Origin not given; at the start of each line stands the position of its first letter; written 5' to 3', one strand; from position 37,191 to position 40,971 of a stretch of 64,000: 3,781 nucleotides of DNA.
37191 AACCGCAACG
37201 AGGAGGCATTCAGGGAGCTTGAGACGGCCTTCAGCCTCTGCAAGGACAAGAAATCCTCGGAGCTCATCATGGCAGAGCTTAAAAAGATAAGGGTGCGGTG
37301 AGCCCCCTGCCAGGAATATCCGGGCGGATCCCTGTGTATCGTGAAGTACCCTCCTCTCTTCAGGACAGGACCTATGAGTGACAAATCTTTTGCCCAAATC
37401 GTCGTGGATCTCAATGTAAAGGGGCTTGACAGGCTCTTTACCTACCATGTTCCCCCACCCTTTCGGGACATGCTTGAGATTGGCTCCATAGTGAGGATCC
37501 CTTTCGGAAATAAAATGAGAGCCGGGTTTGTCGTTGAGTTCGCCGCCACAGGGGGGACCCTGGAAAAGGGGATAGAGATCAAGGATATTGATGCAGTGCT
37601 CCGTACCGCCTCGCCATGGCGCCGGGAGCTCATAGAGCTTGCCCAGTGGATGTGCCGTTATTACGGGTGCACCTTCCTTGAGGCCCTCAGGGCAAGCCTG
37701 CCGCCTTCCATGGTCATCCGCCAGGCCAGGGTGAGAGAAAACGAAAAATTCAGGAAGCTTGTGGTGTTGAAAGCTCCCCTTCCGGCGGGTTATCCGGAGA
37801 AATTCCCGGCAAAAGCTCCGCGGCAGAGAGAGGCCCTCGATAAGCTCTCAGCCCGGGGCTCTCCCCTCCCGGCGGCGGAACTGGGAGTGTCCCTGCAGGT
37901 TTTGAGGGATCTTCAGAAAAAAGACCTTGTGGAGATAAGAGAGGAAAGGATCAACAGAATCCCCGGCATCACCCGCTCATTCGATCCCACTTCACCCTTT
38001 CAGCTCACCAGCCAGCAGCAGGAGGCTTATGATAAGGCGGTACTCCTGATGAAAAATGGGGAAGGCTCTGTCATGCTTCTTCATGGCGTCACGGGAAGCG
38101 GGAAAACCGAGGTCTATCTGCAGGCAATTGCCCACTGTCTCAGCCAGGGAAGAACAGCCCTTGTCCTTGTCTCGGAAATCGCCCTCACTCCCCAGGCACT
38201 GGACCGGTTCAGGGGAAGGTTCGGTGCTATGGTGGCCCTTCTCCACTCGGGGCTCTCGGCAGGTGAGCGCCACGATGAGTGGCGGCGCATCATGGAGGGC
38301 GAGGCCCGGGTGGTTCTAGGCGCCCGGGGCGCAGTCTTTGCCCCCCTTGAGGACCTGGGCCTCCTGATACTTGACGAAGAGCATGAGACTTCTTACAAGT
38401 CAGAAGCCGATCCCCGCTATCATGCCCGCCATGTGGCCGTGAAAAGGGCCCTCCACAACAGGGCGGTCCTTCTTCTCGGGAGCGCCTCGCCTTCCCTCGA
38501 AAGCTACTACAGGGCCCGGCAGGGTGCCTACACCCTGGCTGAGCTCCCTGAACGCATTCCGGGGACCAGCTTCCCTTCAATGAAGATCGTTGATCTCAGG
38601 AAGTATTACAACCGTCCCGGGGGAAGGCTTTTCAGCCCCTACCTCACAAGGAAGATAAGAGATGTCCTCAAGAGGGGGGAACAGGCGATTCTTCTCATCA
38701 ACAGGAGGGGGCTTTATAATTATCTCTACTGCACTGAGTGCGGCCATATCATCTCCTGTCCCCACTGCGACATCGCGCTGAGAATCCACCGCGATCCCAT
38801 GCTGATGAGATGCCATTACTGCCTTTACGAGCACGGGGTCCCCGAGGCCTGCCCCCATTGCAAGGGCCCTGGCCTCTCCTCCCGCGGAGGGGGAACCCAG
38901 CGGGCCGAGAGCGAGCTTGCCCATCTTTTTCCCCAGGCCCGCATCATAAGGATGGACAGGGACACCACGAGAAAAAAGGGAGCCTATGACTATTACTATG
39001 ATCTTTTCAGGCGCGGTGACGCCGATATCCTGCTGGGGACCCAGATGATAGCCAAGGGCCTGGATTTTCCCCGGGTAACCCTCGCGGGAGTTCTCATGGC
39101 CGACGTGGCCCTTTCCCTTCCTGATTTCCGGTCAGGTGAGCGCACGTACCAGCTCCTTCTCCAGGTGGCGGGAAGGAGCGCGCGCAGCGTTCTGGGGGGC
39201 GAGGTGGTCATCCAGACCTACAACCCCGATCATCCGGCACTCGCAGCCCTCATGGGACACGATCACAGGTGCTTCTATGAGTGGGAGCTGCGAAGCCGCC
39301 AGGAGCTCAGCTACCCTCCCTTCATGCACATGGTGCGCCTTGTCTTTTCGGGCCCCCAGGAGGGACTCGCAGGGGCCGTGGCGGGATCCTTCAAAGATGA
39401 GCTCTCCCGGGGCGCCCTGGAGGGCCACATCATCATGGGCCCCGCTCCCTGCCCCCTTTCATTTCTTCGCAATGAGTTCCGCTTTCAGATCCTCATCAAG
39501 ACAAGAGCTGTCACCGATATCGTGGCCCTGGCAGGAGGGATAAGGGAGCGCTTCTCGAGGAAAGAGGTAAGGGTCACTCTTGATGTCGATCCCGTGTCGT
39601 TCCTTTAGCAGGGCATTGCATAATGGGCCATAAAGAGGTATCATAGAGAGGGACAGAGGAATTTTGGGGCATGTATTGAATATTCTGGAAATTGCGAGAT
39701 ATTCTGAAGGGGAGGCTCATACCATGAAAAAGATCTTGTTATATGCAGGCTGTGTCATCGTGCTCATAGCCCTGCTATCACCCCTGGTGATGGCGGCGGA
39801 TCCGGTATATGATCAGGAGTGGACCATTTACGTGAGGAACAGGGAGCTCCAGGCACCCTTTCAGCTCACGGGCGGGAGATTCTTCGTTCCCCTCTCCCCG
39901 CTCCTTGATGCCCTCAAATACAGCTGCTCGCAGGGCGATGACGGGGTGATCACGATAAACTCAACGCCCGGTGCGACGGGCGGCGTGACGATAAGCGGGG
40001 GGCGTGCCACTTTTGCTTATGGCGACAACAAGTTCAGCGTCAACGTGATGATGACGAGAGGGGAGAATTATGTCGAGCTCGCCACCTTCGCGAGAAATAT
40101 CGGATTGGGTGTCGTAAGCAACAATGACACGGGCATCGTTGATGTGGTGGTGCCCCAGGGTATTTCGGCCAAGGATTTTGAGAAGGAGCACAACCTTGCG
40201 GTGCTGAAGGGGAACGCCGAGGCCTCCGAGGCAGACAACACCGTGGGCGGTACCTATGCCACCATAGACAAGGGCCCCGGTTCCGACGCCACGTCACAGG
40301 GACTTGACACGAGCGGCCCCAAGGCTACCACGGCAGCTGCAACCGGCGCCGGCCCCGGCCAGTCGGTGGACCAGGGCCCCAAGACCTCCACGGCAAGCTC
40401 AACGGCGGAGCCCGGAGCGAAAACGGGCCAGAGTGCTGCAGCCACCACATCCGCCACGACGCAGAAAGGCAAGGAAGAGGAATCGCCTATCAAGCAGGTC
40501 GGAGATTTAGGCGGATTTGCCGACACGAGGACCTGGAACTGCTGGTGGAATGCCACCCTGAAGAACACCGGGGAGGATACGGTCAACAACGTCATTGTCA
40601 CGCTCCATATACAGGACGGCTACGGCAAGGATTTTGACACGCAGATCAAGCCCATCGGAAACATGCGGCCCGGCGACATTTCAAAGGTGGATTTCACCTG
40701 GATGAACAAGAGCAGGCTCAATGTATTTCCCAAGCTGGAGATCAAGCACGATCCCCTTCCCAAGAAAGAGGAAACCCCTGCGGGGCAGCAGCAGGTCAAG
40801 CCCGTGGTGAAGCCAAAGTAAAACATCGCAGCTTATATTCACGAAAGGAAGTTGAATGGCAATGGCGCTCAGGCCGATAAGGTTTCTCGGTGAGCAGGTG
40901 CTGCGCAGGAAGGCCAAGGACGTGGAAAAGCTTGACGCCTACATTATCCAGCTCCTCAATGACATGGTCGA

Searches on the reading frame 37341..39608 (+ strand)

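Call 30: search_protein_families(library=pfam, proteins=[window:37341-39608:+], max_evalue=0.0001)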
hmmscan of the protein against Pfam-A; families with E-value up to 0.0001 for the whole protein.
window:37341-39608:+ (755 aa): 6 families
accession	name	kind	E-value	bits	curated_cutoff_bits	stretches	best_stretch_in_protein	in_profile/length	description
PF17764.6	PriA_3primeBD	-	3.1e-21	75.4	22.7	1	19-121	1-96/96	3'DNA-binding domain (3'BD)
PF00270.35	DEAD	-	9.9e-18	64.9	26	1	225-387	3-162/167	DEAD/DEAH box helicase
PF18074.6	PriA_C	-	2.5e-17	63.9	26.9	1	660-751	1-95/95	Primosomal protein N C-terminal domain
PF04851.21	ResIII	-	4.2e-15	56.5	22.5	1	220-363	2-142/164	Type III restriction enzyme, res subunit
PF00271.37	Helicase_C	-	2e-08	34.9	23.5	0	551-615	56-108/110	Helicase conserved C-terminal domain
PF18319.7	Zn_ribbon_PriA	-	1.1e-06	28.9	26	1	473-497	1-25/27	PriA DNA helicase Cys-rich region (CRR) domain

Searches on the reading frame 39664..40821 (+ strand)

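Call 3: search_protein_families(library=pfam, proteins=[window:39664-40821:+], max_evalue=0.01)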
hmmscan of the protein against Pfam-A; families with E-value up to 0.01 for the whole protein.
window:39664-40821:+ (385 aa): 1 family
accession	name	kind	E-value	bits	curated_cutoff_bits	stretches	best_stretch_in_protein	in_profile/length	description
PF07833.16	Cu_amine_oxidN1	-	0.00011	22.6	24.2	1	63-159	10-106/108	Copper amine oxidase N-terminal domain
